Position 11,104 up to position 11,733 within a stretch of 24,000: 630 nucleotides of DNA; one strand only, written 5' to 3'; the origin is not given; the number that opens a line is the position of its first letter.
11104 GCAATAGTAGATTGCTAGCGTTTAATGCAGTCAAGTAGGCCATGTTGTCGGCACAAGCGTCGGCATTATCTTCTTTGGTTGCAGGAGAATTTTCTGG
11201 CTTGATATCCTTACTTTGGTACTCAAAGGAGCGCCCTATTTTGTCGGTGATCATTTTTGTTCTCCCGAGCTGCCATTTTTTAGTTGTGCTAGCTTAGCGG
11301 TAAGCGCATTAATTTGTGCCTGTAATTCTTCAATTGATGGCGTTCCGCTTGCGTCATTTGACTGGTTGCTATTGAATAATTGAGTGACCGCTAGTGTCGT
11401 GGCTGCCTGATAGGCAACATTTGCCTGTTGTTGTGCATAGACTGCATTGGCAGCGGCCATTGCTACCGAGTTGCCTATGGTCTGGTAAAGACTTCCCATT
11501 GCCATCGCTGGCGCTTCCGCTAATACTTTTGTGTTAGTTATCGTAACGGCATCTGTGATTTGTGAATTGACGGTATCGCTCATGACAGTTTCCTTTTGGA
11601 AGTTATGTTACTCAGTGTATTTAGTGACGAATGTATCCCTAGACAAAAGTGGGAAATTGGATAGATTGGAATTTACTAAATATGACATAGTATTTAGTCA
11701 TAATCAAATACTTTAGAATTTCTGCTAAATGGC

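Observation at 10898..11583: Compact two-gene R-body (RebB, 'killing trait') locus in an accessory pocket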

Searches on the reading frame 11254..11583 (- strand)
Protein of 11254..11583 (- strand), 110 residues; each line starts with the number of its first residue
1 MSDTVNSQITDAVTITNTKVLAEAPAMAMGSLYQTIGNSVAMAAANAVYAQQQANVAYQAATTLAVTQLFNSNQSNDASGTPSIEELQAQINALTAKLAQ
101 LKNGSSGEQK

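Call 3: search_protein_families(library=pfam, proteins=[window:11254-11583:-], max_evalue=10)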
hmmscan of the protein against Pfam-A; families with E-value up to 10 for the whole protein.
window:11254-11583:- (110 aa): 5 families
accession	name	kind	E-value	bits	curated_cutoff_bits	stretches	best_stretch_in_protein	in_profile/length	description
PF11747.13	RebB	-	1.1e-22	80.3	24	1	9-73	1-65/68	Killing trait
PF20570.3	DUF6779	-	0.012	16.7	28.1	1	43-108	34-97/108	Domain of unknown function (DUF6779)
PF05531.17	NPV_P10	-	0.033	15.1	29.8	1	80-103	33-56/75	Nucleopolyhedrovirus P10 protein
PF04102.17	SlyX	-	0.29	12.2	30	1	83-108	32-57/67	SlyX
PF04977.20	DivIC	-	2.1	8.7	28.9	1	84-103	19-52/80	Septum formation initiator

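Call 4: search_protein_families(library=ncbifam, proteins=[window:11254-11583:-], max_evalue=10)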
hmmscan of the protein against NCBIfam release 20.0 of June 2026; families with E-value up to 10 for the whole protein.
window:11254-11583:- (110 aa): 0 families

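Call 8: find_homologous_proteins(query=window:11254-11583:-, max_evalue=0.001)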
Query window:11254-11583:- (110 aa): 598 proteins with E <= 0.001 among 610 candidates; the best 120 are listed.
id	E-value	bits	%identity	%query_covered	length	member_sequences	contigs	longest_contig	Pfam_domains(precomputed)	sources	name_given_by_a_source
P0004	3.0e-57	208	100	100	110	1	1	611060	PF11747.14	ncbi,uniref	ncbi:RebB family R body protein [Undibacterium danionis]|uniref:RebB family R body protein n=1 Tax=U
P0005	2.7e-54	199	96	99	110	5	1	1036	PF11747.14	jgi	jgi:hypothetical protein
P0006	7.3e-35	137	72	93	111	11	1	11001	PF11747.14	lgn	-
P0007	1.1e-34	136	72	97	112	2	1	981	PF11747.14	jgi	jgi:outer membrane protein OmpA-like peptidoglycan-associated protein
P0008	1.6e-34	136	71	97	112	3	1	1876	PF11747.14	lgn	-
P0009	2.0e-34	135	70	97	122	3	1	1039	PF11747.14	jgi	jgi:hypothetical protein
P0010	1.0e-33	133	70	97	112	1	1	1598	PF11747.14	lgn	-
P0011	1.3e-33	133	69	84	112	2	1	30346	PF11747.14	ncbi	-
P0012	2.1e-33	132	69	98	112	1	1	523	PF11747.14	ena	-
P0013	3.3e-33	131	69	97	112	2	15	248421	PF11747.14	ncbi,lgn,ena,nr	nr:RebB family R body protein [uncultured Undibacterium sp.]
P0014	3.4e-33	131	72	94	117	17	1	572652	PF11747.14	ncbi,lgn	-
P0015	4.9e-33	131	68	97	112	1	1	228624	PF11747.14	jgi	-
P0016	5.0e-33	131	70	97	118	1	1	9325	PF11747.14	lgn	-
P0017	6.1e-33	131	69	97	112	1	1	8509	PF11747.14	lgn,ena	-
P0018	6.5e-33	130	69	97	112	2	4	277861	PF11747.14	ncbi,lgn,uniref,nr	ncbi:RebB family R body protein [Undibacterium amnicola]|uniref:RebB family R body protein n=1 Tax=U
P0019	1.2e-32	130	69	96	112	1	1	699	PF11747.14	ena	-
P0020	1.6e-32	129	70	98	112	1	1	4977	PF11747.14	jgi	jgi:hypothetical protein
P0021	3.9e-32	128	68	97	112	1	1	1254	PF11747.14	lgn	-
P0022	1.6e-30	123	69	90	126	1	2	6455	PF11747.14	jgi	jgi:high-affinity K+ transport system ATPase subunit B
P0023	9.5e-30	120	68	93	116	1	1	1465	PF11747.14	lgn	-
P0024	3.7e-29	119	82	67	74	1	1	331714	PF11747.14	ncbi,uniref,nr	ncbi:RebB protein [Exilibacterium tricleocarpae]|uniref:RebB protein n=1 Tax=Exilibacterium tricleoc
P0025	7.1e-29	118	86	65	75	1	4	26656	PF11747.14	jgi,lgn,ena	-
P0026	8.2e-29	117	64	90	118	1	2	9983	PF11747.14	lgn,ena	-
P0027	8.2e-29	117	84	66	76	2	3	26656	PF11747.14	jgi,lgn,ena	-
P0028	1.5e-28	117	85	66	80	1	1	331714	PF11747.14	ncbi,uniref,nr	ncbi:RebB protein [Exilibacterium tricleocarpae]|uniref:RebB protein n=1 Tax=Exilibacterium tricleoc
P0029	5.3e-28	115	82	66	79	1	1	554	PF11747.14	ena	-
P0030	5.8e-28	115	86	65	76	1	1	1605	PF11747.14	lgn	-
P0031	6.2e-28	115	81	66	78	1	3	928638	PF11747.14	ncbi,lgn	ncbi:RebB family R body protein [Aurantivibrio plasticivorans]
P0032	8.0e-28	114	81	66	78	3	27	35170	PF11747.14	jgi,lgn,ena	-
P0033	8.7e-28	114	66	83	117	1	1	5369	PF11747.14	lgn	-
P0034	9.1e-28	114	84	66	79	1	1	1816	PF11747.14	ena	-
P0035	1.1e-27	114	82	65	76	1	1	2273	PF11747.14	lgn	-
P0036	1.4e-27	114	83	66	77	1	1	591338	PF11747.14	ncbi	-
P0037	2.0e-27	113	84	64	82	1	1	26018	PF11747.14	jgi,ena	-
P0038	2.5e-27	113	83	65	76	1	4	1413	PF11747.14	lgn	-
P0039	3.0e-27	112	82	66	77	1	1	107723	PF11747.14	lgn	-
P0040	3.9e-27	112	84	63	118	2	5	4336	PF11747.14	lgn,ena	-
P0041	4.5e-27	112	85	65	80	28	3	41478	PF11747.14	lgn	-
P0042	7.2e-27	111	83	65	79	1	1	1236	PF11747.14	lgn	-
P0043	7.3e-27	111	67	88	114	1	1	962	PF11747.14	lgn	-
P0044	8.0e-27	111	87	64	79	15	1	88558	PF11747.14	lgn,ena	-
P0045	8.4e-27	111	86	64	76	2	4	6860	PF11747.14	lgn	-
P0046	8.5e-27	111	83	64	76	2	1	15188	PF11747.14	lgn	-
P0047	9.3e-27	111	81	66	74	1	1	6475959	PF11747.14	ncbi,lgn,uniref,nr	ncbi:RebB family R body protein [Gynuella sunshinyii]|uniref:Killing trait n=1 Tax=Gynuella sunshiny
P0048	9.8e-27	111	60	92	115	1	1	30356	PF11747.14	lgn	-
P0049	1.1e-26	111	79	65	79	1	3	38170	PF11747.14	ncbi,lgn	-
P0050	1.3e-26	110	77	66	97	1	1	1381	PF11747.14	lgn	-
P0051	1.4e-26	110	80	66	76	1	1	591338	PF11747.14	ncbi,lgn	-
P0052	1.6e-26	110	81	65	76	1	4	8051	PF11747.14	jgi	-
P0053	1.6e-26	110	79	65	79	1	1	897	PF11747.14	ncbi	-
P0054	1.7e-26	110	78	65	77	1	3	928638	PF11747.14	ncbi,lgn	ncbi:RebB family R body protein [Aurantivibrio plasticivorans]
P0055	2.2e-26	110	83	63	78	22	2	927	PF11747.14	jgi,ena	-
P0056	2.3e-26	110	81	66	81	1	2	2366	PF11747.14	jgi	jgi:hypothetical protein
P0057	2.4e-26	110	78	67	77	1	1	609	PF11747.14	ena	-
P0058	2.5e-26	109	72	69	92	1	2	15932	PF11747.14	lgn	-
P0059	2.8e-26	109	85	65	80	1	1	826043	PF11747.14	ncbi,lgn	-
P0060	2.8e-26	109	83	63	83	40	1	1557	PF11747.14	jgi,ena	-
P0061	3.1e-26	109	76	68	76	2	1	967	PF11747.14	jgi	jgi:hypothetical protein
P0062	3.2e-26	109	79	65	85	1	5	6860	PF11747.14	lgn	-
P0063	3.4e-26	109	81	65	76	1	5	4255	PF11747.14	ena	-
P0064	3.8e-26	109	82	65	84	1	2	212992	PF11747.14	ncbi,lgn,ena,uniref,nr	ncbi:RebB family R body protein [Idiomarina xiamenensis]|uniref:RebB like protein n=1 Tax=Idiomarina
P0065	4.4e-26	109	79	66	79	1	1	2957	PF11747.14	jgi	jgi:hypothetical protein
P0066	5.3e-26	108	78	65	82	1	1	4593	PF11747.14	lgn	-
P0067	5.8e-26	108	83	65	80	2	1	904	PF11747.14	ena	-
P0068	5.9e-26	108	78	65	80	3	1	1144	PF11747.14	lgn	-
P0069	6.2e-26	108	81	66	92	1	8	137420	PF11747.14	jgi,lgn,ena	jgi:Killing trait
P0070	7.9e-26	108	81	64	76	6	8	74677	PF11747.14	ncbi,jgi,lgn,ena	jgi:Killing trait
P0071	8.9e-26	108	81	64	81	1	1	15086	PF11747.14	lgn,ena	-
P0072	9.0e-26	108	81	66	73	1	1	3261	PF11747.14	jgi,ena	-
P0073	9.1e-26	108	78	66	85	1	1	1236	PF11747.14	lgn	-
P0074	9.2e-26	108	83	63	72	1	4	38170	PF11747.14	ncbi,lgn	-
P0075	1.2e-25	107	78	66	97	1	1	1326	PF11747.14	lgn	-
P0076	1.2e-25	107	80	65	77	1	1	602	PF11747.14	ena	-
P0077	1.3e-25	107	79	66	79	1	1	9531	PF11747.14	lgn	-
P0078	1.3e-25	107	79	66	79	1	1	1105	PF11747.14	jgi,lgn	jgi:hypothetical protein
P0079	1.4e-25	107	81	64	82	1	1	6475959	PF11747.14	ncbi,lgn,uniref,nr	ncbi:RebB family R body protein [Gynuella sunshinyii]|uniref:Killing trait n=1 Tax=Gynuella sunshiny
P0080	1.4e-25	107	85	62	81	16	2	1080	PF11747.14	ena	-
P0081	1.4e-25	107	78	66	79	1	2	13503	PF11747.14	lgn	-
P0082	1.4e-25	107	80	64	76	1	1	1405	PF11747.14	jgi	jgi:hypothetical protein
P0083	1.5e-25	107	81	64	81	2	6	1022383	PF11747.14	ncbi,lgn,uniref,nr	ncbi:RebB family R body protein [Planctobacterium marinum]|uniref:RebB family R body protein n=1 Tax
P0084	1.6e-25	107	88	61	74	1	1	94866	PF11747.14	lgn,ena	-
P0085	1.6e-25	107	80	64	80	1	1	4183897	PF11747.14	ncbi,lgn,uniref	ncbi:hypothetical protein D210916BOD24_11110 [Alteromonas sp. D210916BOD_24]|uniref:RebB family R bo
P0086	1.7e-25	107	80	65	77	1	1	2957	PF11747.14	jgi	jgi:hypothetical protein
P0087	1.7e-25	107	77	67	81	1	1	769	PF11747.14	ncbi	-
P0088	1.9e-25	107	79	65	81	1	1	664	PF11747.14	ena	-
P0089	1.9e-25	107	79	65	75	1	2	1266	PF11747.14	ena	-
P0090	1.9e-25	107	81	64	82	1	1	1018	PF11747.14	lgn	-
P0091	2.1e-25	107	81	64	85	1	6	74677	PF11747.14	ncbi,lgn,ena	-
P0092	2.1e-25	107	79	66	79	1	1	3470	PF11747.14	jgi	jgi:hypothetical protein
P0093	2.2e-25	107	81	64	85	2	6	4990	PF11747.14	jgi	jgi:hypothetical protein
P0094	2.8e-25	106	76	67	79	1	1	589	PF11747.14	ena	-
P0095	2.8e-25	106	84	63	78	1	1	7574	PF11747.14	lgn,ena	-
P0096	2.8e-25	106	74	67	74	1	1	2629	PF11747.14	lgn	-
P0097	3.2e-25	106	74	67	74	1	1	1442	PF11747.14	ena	-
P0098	3.4e-25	106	76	65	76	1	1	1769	PF11747.14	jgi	jgi:hypothetical protein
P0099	3.5e-25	106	78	66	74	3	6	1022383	PF11747.14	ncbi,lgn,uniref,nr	ncbi:RebB family R body protein [Planctobacterium marinum]|uniref:RebB family R body protein n=1 Tax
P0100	3.5e-25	106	83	63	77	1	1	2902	PF11747.14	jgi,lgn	jgi:hypothetical protein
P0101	3.8e-25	106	85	62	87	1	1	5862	PF11747.14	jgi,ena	jgi:hypothetical protein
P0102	4.6e-25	105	80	64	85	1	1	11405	PF11747.14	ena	-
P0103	4.9e-25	105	81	64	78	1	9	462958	PF11747.14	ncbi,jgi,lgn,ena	-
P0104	5.1e-25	105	82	62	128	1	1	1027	PF11747.14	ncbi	-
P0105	5.3e-25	105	80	64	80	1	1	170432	PF11747.14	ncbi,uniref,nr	ncbi:RebB family R body protein [Spartinivicinus poritis]|uniref:RebB family R body protein n=1 Tax=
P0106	5.6e-25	105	83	64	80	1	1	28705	PF11747.14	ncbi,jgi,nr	ncbi:RebB family R body protein [Chromatiaceae bacterium AAb-1]|jgi:hypothetical protein|nr:RebB fam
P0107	6.2e-25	105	80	64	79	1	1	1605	PF11747.14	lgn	-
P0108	6.4e-25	105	79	65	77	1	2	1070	PF11747.14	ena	-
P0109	7.3e-25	105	75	67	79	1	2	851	PF11747.14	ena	-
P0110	7.6e-25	105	78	65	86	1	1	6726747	PF11747.14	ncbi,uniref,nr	ncbi:RebB family R body protein [Thalassomonas viridans]|uniref:RebB family R body protein n=1 Tax=T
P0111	7.9e-25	105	80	63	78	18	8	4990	PF11747.14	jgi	jgi:Killing trait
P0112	8.0e-25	105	80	64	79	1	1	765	PF11747.14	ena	-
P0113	8.1e-25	105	84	61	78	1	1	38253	PF11747.14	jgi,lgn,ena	-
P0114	8.2e-25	105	79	64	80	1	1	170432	PF11747.14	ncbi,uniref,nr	ncbi:RebB family R body protein [Spartinivicinus poritis]|uniref:RebB family R body protein n=1 Tax=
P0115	8.8e-25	105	77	64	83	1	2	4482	PF11747.14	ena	-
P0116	8.9e-25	105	70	74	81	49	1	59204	PF11747.14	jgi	jgi:hypothetical protein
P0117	9.6e-25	104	63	85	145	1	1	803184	PF11747.14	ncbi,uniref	ncbi:RebB family R body protein [Aliikangiella coralliicola]|uniref:RebB family R body protein n=1 T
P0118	9.6e-25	104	58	93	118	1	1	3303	PF11747.14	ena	-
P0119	9.9e-25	104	81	63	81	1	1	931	PF11747.14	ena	-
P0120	1.0e-24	104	76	67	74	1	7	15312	PF11747.14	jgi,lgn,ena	-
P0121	1.0e-24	104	81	66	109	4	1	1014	PF11747.14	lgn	-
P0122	1.1e-24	104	82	65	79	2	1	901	PF11747.14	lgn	-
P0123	1.1e-24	104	74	69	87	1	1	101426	PF11747.14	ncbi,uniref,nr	ncbi:RebB family R body protein [Thalassomonas sp. RHCl1]|uniref:RebB family R body protein n=1 Tax=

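Call 13: find_encoding_contigs(protein=P0018, flank=4000, max_places=2)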
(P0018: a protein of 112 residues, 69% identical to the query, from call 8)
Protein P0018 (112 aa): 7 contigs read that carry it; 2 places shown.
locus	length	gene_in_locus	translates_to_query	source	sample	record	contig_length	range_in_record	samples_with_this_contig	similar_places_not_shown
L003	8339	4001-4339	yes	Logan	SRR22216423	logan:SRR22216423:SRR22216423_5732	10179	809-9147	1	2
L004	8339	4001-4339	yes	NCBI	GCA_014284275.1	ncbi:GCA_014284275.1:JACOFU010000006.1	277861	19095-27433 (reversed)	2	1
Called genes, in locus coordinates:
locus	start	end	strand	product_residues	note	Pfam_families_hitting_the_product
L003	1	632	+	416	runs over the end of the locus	PF00278:Orn_DAP_Arg_deC, PF02784:Orn_Arg_deC_N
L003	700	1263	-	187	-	-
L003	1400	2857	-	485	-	PF00144:Beta-lactamase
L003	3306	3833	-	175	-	-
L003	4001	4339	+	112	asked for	PF11747:RebB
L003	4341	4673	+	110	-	-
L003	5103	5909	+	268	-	PF06629:MipA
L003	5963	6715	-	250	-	PF05721:PhyH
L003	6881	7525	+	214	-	PF05951:Peptidase_M15_2, PF08291:Peptidase_M15_3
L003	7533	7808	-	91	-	-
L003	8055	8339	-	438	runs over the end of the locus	?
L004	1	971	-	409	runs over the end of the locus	-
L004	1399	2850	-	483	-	PF00144:Beta-lactamase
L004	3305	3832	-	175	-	PF10882:bPH_5 (faint)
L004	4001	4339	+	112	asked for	PF11747:RebB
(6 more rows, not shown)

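Call 14: find_encoding_contigs(protein=P0014, flank=4000, max_places=2)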
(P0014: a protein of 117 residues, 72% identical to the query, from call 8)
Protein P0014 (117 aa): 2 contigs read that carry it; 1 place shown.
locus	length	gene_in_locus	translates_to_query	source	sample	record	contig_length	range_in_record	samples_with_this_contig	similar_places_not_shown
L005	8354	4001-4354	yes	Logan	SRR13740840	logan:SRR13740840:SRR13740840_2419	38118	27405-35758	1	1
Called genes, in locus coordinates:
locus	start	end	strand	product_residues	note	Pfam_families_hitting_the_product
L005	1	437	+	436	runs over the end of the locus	PF00990:GGDEF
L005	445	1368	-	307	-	-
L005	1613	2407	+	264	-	PF20533:DUF6748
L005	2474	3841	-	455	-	PF01966:HD, PF13286:HD_assoc (weak)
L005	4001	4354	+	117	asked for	PF11747:RebB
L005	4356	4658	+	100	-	-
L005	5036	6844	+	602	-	PF01425:Amidase, PF21986:AH_C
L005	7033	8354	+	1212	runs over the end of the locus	PF00289:Biotin_carb_N, PF02786:CPSase_L_D2, PF07478:Dala_Dala_lig_C, PF02785:Biotin_carb_C, PF02626:CT_A_B, PF02682:CT_C_D, PF00364:Biotin_lipoyl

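Call 15: find_encoding_contigs(protein=P0013, flank=4000, max_places=2)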
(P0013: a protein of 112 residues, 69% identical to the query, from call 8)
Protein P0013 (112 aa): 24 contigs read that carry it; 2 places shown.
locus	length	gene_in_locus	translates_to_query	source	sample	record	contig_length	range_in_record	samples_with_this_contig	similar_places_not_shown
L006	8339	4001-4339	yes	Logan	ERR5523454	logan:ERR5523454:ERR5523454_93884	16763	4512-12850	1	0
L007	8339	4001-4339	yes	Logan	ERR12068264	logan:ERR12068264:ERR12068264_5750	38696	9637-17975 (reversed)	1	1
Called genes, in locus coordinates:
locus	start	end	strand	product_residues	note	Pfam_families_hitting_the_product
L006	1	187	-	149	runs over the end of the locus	PF13404:HTH_AsnC-type, PF13412:HTH_24, PF01037:AsnC_trans_reg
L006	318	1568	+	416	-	PF00278:Orn_DAP_Arg_deC, PF02784:Orn_Arg_deC_N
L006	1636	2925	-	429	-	-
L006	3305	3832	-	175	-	-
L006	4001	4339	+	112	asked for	PF11747:RebB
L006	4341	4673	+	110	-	-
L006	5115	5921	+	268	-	PF06629:MipA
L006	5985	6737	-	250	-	PF05721:PhyH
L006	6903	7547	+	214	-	PF05951:Peptidase_M15_2, PF08291:Peptidase_M15_3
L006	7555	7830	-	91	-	-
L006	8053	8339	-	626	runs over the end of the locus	PF05960:DUF885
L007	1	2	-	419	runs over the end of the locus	-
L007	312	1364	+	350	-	PF12281:NTP_transf_8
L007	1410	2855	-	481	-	PF00144:Beta-lactamase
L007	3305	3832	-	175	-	-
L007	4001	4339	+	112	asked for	PF11747:RebB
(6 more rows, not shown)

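Call 22: search_solved_structures(query=window:11254-11583:-, max_evalue=1, show_alignments=2)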
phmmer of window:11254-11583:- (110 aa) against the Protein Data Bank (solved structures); distinct sequences matched with E-value up to 1: 1.
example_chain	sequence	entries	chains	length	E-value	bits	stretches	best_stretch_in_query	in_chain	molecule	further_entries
5mj3_C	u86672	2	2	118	0.5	14.4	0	76-102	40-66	ALPHABODY MA12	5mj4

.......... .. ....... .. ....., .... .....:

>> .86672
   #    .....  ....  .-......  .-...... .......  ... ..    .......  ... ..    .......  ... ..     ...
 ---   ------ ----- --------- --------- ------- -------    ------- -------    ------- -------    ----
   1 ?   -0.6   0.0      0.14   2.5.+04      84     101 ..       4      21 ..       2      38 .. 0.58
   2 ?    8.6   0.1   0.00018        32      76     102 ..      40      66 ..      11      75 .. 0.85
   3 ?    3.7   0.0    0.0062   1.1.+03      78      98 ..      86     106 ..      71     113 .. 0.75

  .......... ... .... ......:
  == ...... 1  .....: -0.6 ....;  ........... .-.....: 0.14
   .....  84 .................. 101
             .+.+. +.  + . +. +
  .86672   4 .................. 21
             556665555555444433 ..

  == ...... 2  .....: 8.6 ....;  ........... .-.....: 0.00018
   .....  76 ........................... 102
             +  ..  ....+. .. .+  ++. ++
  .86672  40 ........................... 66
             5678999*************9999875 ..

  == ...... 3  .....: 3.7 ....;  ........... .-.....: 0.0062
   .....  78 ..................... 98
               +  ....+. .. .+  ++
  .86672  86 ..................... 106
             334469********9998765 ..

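Call 31: find_encoding_contigs(protein=P0064, flank=5000, max_places=1)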
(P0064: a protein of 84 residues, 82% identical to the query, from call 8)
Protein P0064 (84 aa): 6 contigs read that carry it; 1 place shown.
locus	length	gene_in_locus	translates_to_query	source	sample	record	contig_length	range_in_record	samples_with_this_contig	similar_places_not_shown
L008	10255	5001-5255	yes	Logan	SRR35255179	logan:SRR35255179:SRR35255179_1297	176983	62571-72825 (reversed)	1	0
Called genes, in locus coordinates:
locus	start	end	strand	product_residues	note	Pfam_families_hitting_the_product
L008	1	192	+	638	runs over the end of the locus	-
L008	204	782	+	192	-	-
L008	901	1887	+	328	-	PF00158:Sigma54_activat, PF14532:Sigma54_activ_2, PF07728:AAA_5 (faint), PF25601:AAA_lid_14, PF02954:HTH_8 (weak)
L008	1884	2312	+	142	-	-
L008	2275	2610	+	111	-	-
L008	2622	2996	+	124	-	-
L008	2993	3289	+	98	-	-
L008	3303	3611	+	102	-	-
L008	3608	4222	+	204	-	-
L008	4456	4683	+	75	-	PF11747:RebB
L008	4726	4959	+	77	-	PF11747:RebB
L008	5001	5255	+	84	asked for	PF11747:RebB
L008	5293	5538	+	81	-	PF11747:RebB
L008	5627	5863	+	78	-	-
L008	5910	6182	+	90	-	-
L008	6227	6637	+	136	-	-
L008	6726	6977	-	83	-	-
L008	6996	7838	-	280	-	-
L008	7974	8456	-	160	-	PF00165:HTH_AraC (weak), PF12833:HTH_18, PF00165:HTH_AraC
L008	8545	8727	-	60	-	-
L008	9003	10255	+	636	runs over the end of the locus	PF07715:Plug, PF00593:TonB_dep_Rec_b-barrel, PF14905:OMP_b-brl_3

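Call 32: find_encoding_contigs(protein=P0047, flank=5000, max_places=1)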
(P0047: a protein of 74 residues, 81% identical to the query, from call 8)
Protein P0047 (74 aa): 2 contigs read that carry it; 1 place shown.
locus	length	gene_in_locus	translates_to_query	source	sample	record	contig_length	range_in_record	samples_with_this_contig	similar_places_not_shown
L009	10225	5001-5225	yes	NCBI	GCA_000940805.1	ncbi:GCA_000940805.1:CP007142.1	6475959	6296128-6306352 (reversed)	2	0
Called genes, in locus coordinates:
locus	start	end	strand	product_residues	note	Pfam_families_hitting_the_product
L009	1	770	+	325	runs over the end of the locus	PF13302:Acetyltransf_3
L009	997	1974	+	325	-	PF00158:Sigma54_activat, PF14532:Sigma54_activ_2, PF25601:AAA_lid_14, PF02954:HTH_8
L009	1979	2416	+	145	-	-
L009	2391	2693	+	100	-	-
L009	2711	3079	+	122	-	-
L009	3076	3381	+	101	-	-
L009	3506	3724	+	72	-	PF11747:RebB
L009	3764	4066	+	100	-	-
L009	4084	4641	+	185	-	-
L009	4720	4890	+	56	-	-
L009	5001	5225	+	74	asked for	PF11747:RebB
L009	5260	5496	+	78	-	PF11747:RebB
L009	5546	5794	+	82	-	PF11747:RebB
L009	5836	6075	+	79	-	PF11747:RebB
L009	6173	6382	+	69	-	-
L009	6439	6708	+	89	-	-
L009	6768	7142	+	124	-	-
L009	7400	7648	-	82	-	-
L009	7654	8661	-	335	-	-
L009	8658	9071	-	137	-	PF12833:HTH_18, PF00165:HTH_AraC (weak)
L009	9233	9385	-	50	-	-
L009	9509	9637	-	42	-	-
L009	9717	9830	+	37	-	-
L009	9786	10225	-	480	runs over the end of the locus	PF08543:Phos_pyr_kin, PF00294:PfkB (weak), PF01256:Carb_kinase (faint), PF02581:TMP-TENI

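Call 45: find_homologous_proteins(query=L008:2993-3286:+, max_evalue=0.001)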
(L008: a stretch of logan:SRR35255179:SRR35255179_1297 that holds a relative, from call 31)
Query L008:2993-3286:+ (98 aa): 38 proteins with E <= 0.001 among 40 candidates.
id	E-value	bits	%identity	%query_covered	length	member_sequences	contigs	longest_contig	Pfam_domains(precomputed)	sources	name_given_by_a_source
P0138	8.7e-52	190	100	100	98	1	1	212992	-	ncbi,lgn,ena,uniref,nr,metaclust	ncbi:hypothetical protein [Idiomarina xiamenensis]|uniref:Uncharacterized protein n=1 Tax=Idiomarina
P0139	1.6e-41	157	81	99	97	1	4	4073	-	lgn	-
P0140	3.0e-41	156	85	87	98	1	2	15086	-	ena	-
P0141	3.5e-41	156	78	100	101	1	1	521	-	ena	-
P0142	9.1e-41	155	82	96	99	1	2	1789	-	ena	-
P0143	1.3e-40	154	79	99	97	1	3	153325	-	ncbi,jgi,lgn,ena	jgi:hypothetical protein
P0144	2.8e-40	153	81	99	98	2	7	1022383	-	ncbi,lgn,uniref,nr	ncbi:hypothetical protein [Planctobacterium marinum]|uniref:hypothetical protein n=1 Tax=Planctobact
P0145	4.8e-40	153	82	95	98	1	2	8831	-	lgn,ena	-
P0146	6.5e-40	152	82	95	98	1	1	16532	-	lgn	-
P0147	9.9e-40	152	78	99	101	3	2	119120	-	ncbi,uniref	ncbi:hypothetical protein [Gynuella sp.]|uniref:hypothetical protein n=1 Tax=Gynuella sp. TaxID=2969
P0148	1.5e-39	151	80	94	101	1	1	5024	-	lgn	-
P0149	3.6e-39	150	80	99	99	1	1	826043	-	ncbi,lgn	-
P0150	8.8e-39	149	86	86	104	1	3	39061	-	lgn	-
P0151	1.4e-38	148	76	99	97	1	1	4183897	-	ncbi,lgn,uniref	ncbi:hypothetical protein D210916BOD24_11160 [Alteromonas sp. D210916BOD_24]|uniref:hypothetical pro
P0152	7.2e-38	146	74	100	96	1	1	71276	-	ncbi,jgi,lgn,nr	ncbi:hypothetical protein QE250_12200 [Chromatiaceae bacterium AAb-1]|jgi:hypothetical protein|nr:hy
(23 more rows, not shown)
